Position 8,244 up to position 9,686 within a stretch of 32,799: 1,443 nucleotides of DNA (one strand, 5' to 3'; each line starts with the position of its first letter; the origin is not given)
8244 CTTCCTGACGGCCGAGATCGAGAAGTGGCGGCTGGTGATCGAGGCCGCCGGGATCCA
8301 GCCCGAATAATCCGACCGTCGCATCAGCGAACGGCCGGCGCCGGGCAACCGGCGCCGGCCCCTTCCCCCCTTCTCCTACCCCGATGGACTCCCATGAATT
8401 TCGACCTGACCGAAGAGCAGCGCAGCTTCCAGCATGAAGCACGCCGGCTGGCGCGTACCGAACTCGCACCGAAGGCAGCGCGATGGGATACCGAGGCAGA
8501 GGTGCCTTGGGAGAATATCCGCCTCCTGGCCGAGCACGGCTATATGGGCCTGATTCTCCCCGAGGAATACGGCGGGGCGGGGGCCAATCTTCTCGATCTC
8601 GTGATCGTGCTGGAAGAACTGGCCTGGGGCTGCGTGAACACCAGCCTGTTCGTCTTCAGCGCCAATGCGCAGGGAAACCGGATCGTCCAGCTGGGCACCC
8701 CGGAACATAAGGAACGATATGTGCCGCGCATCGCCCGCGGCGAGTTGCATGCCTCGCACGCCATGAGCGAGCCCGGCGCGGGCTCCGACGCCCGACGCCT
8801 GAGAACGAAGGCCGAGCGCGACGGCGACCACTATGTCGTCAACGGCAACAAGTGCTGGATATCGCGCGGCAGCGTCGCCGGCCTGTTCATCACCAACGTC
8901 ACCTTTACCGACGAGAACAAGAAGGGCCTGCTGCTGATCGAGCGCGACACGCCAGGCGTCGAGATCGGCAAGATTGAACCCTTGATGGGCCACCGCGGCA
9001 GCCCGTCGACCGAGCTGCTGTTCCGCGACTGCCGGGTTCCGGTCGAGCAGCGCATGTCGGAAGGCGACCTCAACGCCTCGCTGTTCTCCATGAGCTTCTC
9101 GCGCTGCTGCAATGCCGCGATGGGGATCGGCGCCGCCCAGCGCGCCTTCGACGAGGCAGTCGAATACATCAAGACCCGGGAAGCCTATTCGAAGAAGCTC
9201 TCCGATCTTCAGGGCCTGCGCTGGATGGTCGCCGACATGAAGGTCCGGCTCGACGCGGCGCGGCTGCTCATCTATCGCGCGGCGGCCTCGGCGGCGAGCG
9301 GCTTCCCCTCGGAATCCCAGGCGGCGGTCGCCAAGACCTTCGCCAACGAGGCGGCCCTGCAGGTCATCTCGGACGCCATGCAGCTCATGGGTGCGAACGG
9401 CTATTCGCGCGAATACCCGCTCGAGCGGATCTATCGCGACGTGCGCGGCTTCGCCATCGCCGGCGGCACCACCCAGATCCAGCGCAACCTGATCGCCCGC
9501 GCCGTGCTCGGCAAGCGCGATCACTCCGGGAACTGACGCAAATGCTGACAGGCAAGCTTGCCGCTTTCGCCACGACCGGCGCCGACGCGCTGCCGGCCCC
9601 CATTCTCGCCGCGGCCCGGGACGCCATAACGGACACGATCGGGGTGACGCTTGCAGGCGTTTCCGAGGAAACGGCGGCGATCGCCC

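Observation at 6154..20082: Twelve-gene translationally coupled operon with a split TTT transporter bracketing PrpD x3, CoA-transferase x2, ACAD, crotonase and PrpF: candidate undescribed carboxylate pathway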

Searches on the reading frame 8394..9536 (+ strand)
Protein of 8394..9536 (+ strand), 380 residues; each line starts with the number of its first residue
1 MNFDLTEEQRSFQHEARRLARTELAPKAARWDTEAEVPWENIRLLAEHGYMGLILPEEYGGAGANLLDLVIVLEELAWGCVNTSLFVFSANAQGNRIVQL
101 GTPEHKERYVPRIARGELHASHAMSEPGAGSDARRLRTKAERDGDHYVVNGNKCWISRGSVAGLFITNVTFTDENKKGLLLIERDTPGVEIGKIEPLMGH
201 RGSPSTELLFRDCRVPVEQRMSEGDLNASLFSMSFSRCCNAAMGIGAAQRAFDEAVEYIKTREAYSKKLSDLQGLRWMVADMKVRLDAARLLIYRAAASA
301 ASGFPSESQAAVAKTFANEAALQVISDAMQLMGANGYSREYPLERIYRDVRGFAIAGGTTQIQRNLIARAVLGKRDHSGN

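Call 7: search_protein_families(library=pfam, proteins=[window:8394-9536:+])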
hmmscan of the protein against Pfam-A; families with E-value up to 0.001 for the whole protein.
window:8394-9536:+ (380 aa): 4 families
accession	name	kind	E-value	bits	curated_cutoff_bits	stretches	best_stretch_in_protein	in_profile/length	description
PF00441.29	Acyl-CoA_dh_1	-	3.2e-46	157.6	22.4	1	233-372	11-150/150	Acyl-CoA dehydrogenase, C-terminal domain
PF02771.21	Acyl-CoA_dh_N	-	1.2e-32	113.1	22.9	1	6-117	1-113/113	Acyl-CoA dehydrogenase, N-terminal domain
PF08028.16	Acyl-CoA_dh_2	-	5.7e-22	78.9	22.7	1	239-351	2-124/134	Acyl-CoA dehydrogenase, C-terminal domain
PF02770.24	Acyl-CoA_dh_M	-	1.5e-21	76.8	33.3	1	123-213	3-97/97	Acyl-CoA dehydrogenase, middle domain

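Call 11: search_protein_families(library=ncbifam, proteins=[window:8394-9536:+], max_evalue=1e-10)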
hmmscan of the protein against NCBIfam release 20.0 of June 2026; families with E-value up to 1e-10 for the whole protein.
window:8394-9536:+ (380 aa): 20 families
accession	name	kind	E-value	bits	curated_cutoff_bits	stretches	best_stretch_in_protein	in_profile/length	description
NF042439.1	SulpropCoADesulf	equivalog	2e-100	336.2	600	1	13-375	1-374/379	3-sulfinopropanoyl-CoA desulfinase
NF042972.1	AcrlCoAredClosAcrC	equivalog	2.4e-96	322.7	640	1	1-372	1-377/378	acryloyl-CoA reductase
NF043006.1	CyhCrbnylCoADH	equivalog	2.9e-78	263.5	650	1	6-373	5-377/380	cyclohexane-1-carbonyl-CoA dehydrogenase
NF045552.1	GlutCoADH_Des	equivalog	1.4e-76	258.2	470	1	1-376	1-384/387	glutaryl-CoA dehydrogenase Acd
NF045652.1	ProlPCPDhRedW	equivalog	5.8e-73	245.9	650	1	11-371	6-373/376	L-prolyl-[peptidyl-carrier protein] dehydrogenase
NF053553.1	prodigi_MBC_PigA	equivalog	7e-67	226.2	500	1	1-370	1-378/381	prodigiosin MBC biosynthesis dehydrogenase PigA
TIGR03207.1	cyc_hxne_CoA_dh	equivalog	2e-59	201.2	575.35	1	5-370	1-370/372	cyclohexanecarboxyl-CoA dehydrogenase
NF058590.1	AcCoDHFadEBacil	equivalog_domain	3.2e-57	194.4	600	1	4-374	20-413/586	acyl-CoA dehydrogenase FadE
NF008997.0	PRK12341.1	equivalog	5.8e-54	183.6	537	1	1-373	1-378/382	acyl-CoA dehydrogenase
NF002885.1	PRK03354.1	equivalog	3.6e-43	148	540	1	1-372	1-374/378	crotonobetainyl-CoA dehydrogenase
NF049984.1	Rv1679_FadE16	equivalog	1.1e-41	143.4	600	1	27-374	15-368/371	Rv1679 family acyl-CoA dehydrogenase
TIGR04022.1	sulfur_SfnB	equivalog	2.6e-33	115.4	430.9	1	15-352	13-361/391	SfnB family sulfur acquisition oxidoreductase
NF052270.1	Staph_DH_FadE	equivalog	1.1e-32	113.3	600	1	5-374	21-396/400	acyl-CoA dehydrogenase FadE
TIGR03204.1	pimC_large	equivalog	6.1e-28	97.8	623.85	1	6-373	5-394/395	pimeloyl-CoA dehydrogenase large subunit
NF050027.1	acylCoADhIpdE2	equivalog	6.9e-21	75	450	1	241-343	185-282/311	acyl-CoA dehydrogenase IpdE2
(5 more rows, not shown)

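Call 37: search_solved_structures(query=window:8394-9536:+, max_evalue=1e-60)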
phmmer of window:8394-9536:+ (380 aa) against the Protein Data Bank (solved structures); distinct sequences matched with E-value up to 1e-60: 28.
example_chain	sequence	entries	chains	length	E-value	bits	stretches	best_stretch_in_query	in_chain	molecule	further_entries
1ukw_A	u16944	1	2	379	7.9e-84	285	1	2-372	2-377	acyl-CoA dehydrogenase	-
3pfd_A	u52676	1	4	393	9.6e-76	258.4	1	3-372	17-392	Acyl-CoA dehydrogenase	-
1udy_A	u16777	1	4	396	2.1e-75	257.3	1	2-374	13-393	Acyl-CoA dehydrogenase, medium-chain specific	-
3mdd_A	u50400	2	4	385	2.3e-75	257.2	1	2-374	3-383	MEDIUM CHAIN ACYL-COA DEHYDROGENASE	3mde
5af7_A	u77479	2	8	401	2.3e-75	257.1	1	3-373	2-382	ACYL-COA DEHYDROGENASE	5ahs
1egc_A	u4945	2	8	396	5e-75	256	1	2-374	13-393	MEDIUM CHAIN ACYL-COA DEHYDROGENASE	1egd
1ege_A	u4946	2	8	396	4.6e-74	252.8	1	2-374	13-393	MEDIUM CHAIN ACYL-COA DEHYDROGENASE | Acyl-CoA dehydrogenase, medium-chain specific, mitochondrial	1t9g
2a1t_A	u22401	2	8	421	5.5e-74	252.6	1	2-374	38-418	Acyl-CoA dehydrogenase, medium-chain specific, mitochondrial precursor | Medium-chain specific acyl-CoA dehydrogenase, mitochondrial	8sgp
4p13_A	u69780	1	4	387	8.1e-74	252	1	2-374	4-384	Medium-chain specific acyl-CoA dehydrogenase, mitochondrial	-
8i4p_A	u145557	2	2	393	2.3e-73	250.6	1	5-378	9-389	Acyl-CoA dehydrogenase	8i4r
7w0j_A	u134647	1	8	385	3.5e-72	246.7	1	5-373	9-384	Acyl-CoA dehydrogenase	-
5ol2_C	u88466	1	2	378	2.9e-71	243.7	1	19-370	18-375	Acyl-CoA dehydrogenase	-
5lnx_A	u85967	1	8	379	5.3e-70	239.5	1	5-373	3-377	Acyl-CoA dehydrogenase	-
4m9a_A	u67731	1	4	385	8.7e-69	235.5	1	5-370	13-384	Acyl-CoA dehydrogenase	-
4u83_A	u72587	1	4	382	1.7e-68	234.6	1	5-370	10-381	Acyl-CoA dehydrogenase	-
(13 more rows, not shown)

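Call 61: search_solved_structures(query=window:8394-9536:+, max_evalue=1e-74, show_alignments=5)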
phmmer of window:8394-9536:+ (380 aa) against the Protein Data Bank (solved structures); distinct sequences matched with E-value up to 1e-74: 6.
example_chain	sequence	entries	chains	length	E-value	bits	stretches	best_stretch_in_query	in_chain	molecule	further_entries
1ukw_A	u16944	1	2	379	7.9e-84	285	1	2-372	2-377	acyl-CoA dehydrogenase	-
3pfd_A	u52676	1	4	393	9.6e-76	258.4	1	3-372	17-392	Acyl-CoA dehydrogenase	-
1udy_A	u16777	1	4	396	2.1e-75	257.3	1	2-374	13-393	Acyl-CoA dehydrogenase, medium-chain specific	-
3mdd_A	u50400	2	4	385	2.3e-75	257.2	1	2-374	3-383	MEDIUM CHAIN ACYL-COA DEHYDROGENASE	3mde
5af7_A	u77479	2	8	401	2.3e-75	257.1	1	3-373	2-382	ACYL-COA DEHYDROGENASE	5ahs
1egc_A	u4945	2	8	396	5e-75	256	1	2-374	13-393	MEDIUM CHAIN ACYL-COA DEHYDROGENASE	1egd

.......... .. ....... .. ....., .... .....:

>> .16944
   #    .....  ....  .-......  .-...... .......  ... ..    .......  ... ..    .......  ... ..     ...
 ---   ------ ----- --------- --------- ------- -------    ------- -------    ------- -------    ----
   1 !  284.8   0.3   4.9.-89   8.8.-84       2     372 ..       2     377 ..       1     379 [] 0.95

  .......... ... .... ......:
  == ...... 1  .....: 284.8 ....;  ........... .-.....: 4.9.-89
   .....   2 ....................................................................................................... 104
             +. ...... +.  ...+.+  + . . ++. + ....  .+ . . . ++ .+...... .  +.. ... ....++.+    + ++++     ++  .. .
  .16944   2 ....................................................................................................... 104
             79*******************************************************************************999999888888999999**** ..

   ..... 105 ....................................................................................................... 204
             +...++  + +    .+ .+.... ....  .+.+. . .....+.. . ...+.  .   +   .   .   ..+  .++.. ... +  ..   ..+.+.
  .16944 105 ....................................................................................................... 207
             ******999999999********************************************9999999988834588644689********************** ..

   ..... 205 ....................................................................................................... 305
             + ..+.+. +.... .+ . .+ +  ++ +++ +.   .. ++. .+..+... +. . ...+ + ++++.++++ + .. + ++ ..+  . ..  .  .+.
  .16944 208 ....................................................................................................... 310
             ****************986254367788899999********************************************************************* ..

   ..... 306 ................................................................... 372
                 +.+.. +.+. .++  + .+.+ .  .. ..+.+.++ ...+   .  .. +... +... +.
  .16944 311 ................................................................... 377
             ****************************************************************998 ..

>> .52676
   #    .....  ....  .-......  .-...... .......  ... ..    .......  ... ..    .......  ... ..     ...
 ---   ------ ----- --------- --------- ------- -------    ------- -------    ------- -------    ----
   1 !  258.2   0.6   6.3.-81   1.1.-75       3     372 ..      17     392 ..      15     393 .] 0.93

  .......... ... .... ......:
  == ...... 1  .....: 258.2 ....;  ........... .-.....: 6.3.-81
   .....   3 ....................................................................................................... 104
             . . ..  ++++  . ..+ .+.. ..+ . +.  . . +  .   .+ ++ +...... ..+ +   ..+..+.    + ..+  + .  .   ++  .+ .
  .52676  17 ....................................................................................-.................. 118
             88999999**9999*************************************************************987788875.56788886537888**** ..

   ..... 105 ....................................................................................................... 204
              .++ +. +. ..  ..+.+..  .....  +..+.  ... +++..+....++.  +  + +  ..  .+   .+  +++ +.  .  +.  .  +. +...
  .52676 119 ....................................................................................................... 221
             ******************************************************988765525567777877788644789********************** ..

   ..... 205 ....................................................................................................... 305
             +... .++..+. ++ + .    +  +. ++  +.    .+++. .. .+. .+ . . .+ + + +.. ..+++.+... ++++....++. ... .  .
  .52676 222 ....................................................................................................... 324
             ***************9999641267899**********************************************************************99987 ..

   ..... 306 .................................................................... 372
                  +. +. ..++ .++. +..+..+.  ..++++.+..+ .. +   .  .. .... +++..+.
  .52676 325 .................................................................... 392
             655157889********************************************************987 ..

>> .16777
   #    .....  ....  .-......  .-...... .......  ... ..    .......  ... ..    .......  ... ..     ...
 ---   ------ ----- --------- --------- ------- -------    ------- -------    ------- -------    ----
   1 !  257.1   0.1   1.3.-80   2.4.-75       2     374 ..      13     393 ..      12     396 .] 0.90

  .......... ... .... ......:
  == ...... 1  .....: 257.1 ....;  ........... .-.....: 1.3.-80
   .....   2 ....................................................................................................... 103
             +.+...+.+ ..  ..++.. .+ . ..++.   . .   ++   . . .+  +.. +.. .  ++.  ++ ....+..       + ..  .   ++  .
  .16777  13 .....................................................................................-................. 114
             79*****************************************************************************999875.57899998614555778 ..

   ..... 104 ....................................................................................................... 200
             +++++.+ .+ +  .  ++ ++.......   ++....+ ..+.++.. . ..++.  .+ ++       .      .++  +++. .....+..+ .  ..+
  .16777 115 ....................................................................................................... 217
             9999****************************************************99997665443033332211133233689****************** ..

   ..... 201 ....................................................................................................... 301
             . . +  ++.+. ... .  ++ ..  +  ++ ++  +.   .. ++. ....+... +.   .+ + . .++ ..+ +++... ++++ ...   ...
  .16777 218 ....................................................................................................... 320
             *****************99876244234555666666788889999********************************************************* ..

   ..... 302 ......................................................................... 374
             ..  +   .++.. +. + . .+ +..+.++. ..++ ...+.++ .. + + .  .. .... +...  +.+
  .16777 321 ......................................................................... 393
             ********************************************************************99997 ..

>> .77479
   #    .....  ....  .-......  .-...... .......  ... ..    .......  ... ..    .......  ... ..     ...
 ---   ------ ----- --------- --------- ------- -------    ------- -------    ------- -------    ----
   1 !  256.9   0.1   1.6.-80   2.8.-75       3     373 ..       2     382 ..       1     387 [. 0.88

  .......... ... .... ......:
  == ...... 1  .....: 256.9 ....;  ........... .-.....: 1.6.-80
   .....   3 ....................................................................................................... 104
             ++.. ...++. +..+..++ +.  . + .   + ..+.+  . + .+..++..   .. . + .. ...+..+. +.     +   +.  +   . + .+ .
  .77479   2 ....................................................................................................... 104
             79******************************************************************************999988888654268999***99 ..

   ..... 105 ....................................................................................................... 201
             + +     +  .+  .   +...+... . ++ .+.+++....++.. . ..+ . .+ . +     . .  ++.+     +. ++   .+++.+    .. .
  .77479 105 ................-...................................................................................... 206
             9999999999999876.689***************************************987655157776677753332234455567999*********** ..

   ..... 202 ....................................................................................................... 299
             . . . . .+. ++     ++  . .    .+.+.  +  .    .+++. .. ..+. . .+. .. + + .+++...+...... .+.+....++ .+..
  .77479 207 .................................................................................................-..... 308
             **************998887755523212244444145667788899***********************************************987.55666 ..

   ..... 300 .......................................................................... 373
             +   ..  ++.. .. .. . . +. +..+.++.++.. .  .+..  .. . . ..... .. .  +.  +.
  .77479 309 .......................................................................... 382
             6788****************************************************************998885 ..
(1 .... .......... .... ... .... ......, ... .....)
